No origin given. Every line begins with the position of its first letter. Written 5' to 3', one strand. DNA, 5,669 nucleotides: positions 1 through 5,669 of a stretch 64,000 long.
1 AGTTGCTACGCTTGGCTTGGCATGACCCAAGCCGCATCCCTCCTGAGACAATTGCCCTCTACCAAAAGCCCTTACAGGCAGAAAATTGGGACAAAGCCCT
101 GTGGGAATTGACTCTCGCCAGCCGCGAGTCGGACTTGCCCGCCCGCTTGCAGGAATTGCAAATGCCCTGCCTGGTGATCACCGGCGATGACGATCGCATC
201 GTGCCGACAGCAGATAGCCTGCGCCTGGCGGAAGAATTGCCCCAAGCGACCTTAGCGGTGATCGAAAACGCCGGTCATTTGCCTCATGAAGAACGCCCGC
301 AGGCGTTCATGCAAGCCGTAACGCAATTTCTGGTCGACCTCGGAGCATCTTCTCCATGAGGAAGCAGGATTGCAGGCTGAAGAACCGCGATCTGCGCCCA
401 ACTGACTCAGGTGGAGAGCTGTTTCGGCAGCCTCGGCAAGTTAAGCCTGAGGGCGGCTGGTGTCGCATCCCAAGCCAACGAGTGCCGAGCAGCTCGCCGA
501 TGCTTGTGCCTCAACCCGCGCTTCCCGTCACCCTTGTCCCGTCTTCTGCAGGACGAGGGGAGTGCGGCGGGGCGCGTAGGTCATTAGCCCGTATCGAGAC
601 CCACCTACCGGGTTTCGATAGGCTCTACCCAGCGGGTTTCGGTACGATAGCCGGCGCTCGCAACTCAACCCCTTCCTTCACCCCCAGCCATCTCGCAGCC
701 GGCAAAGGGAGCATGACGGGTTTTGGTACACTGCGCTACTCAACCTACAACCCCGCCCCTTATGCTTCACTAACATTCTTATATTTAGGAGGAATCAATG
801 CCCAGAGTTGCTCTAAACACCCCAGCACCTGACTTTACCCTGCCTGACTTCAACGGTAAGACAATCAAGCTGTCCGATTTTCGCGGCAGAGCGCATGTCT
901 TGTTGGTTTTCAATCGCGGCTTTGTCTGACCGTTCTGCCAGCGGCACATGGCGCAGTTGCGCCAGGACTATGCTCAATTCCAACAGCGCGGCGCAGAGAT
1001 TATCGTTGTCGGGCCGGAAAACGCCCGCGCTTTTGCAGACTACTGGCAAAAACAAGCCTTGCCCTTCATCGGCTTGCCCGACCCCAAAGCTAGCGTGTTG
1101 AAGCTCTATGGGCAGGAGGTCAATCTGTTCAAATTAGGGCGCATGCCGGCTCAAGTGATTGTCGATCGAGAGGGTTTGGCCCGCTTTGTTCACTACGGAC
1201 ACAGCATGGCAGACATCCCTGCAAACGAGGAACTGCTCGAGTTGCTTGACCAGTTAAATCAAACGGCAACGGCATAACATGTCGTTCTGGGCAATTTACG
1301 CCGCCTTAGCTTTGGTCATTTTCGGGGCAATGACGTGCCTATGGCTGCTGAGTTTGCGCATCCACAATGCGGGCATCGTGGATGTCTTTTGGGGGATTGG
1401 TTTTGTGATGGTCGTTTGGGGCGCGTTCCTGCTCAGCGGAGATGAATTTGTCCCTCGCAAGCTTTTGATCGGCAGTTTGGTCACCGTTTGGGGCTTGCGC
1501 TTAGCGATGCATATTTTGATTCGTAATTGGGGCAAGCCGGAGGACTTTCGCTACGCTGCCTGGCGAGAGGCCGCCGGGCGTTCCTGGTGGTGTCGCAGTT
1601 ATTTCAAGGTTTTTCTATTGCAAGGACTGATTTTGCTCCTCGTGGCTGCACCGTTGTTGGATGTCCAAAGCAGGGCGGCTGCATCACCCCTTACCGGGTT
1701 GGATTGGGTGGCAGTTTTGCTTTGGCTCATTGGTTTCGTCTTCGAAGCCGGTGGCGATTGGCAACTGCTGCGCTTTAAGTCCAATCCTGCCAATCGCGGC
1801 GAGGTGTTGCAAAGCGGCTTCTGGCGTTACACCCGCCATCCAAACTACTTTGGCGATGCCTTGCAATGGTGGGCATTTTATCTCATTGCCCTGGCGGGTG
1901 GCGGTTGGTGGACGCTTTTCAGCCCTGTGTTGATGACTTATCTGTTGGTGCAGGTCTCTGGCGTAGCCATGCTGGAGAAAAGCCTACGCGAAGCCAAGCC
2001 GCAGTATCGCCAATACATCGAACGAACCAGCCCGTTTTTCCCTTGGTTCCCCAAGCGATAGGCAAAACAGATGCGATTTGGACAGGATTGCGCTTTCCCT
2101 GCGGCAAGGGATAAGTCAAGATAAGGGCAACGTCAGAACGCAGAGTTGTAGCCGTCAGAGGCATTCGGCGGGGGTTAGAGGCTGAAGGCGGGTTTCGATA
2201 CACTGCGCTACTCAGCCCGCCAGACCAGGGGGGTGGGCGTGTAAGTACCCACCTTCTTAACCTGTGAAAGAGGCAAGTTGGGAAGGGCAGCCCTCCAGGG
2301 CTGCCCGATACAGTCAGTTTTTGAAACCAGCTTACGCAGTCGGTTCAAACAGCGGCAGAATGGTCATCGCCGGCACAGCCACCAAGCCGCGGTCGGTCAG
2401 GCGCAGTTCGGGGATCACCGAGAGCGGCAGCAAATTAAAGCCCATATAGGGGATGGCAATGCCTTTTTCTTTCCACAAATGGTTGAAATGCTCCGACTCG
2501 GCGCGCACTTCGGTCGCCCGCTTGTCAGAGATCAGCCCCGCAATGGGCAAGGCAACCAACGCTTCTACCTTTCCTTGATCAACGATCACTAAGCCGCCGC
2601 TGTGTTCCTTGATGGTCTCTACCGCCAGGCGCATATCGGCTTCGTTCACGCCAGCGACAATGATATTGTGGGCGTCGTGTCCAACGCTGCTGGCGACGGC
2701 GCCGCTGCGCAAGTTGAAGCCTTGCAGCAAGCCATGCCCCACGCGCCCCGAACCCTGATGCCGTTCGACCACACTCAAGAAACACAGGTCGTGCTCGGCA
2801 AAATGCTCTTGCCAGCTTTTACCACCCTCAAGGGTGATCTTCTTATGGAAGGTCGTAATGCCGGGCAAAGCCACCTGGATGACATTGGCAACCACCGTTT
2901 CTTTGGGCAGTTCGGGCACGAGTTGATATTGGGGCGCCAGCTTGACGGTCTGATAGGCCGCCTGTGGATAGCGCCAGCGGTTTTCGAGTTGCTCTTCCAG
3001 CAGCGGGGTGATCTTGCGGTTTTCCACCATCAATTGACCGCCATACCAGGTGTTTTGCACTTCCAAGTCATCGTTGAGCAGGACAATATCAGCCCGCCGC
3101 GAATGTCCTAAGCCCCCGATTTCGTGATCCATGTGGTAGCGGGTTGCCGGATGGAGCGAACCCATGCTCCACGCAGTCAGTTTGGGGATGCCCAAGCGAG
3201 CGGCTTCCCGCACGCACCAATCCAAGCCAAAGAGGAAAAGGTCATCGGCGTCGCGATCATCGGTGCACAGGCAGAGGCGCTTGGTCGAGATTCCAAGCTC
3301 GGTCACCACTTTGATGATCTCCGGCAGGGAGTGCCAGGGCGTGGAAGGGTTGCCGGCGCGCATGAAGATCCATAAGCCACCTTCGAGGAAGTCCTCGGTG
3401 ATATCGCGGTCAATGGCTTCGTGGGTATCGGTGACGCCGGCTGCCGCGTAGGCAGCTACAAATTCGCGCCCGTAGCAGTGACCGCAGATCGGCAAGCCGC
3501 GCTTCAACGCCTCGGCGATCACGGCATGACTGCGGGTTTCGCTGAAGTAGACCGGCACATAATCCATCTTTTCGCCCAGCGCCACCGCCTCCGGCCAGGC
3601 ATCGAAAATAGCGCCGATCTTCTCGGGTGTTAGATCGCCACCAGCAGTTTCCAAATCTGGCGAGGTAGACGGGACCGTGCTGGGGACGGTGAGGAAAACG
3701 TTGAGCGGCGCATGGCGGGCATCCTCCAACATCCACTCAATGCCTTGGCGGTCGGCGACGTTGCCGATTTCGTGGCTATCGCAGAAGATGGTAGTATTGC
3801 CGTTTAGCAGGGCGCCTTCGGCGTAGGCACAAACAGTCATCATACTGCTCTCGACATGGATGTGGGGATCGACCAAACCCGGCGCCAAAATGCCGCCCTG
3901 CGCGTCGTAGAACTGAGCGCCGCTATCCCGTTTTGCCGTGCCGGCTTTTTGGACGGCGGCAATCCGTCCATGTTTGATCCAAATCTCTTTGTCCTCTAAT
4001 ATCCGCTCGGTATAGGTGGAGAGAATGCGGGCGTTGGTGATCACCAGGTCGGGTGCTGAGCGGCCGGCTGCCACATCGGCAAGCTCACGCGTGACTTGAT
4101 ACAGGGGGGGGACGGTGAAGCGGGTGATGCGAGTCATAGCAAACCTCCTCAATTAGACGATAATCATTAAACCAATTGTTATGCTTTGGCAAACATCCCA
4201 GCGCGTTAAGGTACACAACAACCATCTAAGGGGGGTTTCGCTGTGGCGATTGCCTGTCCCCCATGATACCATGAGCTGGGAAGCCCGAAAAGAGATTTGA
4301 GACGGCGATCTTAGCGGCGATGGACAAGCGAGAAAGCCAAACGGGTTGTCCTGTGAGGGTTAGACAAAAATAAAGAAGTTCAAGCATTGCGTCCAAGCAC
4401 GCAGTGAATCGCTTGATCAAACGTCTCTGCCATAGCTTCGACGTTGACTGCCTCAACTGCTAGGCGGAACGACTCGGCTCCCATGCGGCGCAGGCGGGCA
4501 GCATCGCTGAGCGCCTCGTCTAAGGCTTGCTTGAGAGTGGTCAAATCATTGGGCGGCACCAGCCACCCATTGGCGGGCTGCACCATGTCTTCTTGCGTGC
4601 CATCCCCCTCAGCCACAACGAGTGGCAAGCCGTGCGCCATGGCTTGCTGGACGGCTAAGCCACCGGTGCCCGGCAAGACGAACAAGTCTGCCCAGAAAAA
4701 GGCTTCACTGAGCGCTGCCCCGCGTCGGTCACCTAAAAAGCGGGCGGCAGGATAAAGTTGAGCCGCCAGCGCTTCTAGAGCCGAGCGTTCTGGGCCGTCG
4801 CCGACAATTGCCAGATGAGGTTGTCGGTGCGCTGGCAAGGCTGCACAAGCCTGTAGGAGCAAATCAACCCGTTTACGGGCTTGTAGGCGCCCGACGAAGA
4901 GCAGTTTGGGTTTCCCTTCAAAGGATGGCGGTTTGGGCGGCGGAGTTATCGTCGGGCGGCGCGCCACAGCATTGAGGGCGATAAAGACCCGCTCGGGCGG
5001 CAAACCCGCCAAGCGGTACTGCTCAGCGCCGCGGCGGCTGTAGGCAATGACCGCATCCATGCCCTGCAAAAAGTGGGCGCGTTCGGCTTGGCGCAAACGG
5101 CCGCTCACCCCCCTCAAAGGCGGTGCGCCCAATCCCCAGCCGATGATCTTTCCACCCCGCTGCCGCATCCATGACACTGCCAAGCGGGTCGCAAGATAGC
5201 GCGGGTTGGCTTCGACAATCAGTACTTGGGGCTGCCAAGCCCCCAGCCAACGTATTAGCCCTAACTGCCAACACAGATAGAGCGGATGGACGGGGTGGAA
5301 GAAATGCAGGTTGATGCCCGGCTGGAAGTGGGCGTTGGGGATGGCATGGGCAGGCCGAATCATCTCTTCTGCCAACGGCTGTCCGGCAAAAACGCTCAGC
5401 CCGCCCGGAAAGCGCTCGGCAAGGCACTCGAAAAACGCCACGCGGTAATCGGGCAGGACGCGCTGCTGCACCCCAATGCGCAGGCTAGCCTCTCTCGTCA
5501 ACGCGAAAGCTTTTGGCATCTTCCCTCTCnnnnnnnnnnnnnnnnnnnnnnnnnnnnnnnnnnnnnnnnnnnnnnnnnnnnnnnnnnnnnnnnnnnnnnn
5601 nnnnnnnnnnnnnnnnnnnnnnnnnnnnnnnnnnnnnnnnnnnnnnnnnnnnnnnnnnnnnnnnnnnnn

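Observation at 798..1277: Hidden selenoprotein 1: peroxiredoxin-like protein with UxxC, split by the ORF caller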

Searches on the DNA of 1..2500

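Call 66: search_rna_families(source=window, start=1, end=2500, threshold=evalue, max_evalue=1)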
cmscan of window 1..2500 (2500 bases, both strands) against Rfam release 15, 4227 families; matches with E-value up to 1: 0.
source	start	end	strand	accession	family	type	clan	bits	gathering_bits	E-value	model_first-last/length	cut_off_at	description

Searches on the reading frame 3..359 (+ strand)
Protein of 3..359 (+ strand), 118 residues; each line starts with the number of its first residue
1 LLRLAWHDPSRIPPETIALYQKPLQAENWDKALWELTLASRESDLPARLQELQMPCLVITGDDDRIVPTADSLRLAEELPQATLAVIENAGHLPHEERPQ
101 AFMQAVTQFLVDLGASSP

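Call 34: search_protein_families(library=pfam, proteins=[window:3-359:+], max_evalue=0.001)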
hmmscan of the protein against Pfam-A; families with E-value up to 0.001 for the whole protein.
window:3-359:+ (118 aa): 6 families
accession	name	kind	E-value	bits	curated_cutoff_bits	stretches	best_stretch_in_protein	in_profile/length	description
PF12697.13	Abhydrolase_6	-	4.4e-08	34.5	26.3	1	18-104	129-216/217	Alpha/beta hydrolase family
PF12146.15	Hydrolase_4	-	7.2e-08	32.4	27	1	17-98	156-238/239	Serine aminopeptidase, S33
PF00561.26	Abhydrolase_1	-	1e-07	32.3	25.8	1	25-99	171-245/245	alpha/beta hydrolase fold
PF03096.20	Ndr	-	5.1e-06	25.8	23.3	1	14-114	179-280/283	Ndr family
PF08386.16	Abhydrolase_4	-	6.6e-05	23.4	21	1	50-112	31-93/103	TAP-like protein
PF06821.19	Ser_hydrolase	-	0.00075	19.9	22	1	46-101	108-162/172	Serine hydrolase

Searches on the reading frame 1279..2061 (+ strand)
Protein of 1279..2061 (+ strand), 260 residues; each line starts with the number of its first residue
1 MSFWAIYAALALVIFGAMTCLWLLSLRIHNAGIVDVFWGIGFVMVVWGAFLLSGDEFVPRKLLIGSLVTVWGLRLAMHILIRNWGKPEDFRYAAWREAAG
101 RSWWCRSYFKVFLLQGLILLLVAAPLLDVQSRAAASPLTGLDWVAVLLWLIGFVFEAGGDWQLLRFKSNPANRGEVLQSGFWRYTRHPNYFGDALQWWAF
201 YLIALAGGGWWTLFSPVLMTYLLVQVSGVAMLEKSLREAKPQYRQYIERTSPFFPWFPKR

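Call 34: search_protein_families(library=pfam, proteins=[window:1279-2061:+], max_evalue=0.001)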
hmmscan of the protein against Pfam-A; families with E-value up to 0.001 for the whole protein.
window:1279-2061:+ (260 aa): 5 families
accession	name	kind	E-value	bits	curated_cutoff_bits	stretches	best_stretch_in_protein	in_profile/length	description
PF06966.17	DUF1295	-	2.8e-74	250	20.4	1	21-250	1-235/235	Protein of unknown function (DUF1295)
PF02544.21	Steroid_dh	-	1.9e-06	28.4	22.6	1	144-214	44-115/150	3-oxo-5-alpha-steroid 4-dehydrogenase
PF04140.19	ICMT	-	0.00017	22.4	24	1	154-210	16-67/95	Isoprenylcysteine carboxyl methyltransferase (ICMT) family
PF01222.22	ERG4_ERG24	-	0.00024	20.4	27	1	172-205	347-380/432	Ergosterol biosynthesis ERG4/ERG24 family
PF04191.18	PEMT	-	0.00098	20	25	1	145-225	6-91/105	Phospholipid methyltransferase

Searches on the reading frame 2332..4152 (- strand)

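Call 34: search_protein_families(library=pfam, proteins=[window:2332-4152:-], max_evalue=0.001)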
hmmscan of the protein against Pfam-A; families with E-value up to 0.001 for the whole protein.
window:2332-4152:- (606 aa): 3 families
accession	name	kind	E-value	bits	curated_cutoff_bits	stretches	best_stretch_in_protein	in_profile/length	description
PF13382.11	Adenine_deam_C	-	2e-50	170.9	27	1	440-593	12-165/169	Adenine deaminase C-terminal domain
PF01979.26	Amidohydro_1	-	3.5e-18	66.4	25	1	88-374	1-344/345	Amidohydrolase family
PF07969.17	Amidohydro_3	-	1.4e-09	38.4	29.7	1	80-104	1-25/472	Amidohydrolase family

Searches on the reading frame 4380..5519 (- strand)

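Call 34: search_protein_families(library=pfam, proteins=[window:4380-5519:-], max_evalue=0.001)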
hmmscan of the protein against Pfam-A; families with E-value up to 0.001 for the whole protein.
window:4380-5519:- (379 aa): 5 families
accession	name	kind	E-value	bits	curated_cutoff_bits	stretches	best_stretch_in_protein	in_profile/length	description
PF00534.26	Glycos_transf_1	-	1.4e-25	90.2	26.4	1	196-348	8-167/172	Glycosyl transferases group 1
PF13692.12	Glyco_trans_1_4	-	6.6e-24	85.2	27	1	204-339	2-142/142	Glycosyl transferases group 1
PF20706.3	GT4-conflict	-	8.7e-05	22.1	26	1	183-315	178-323/385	Family 4 Glycosyltransferase in conflict systems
PF13439.12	Glyco_transf_4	-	0.00063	20.3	28.5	0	66-185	42-166/170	Glycosyltransferase Family 4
PF13579.12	Glyco_trans_4_4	-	0.00096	20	29.7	1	86-179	61-153/158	Glycosyl transferase 4-like domain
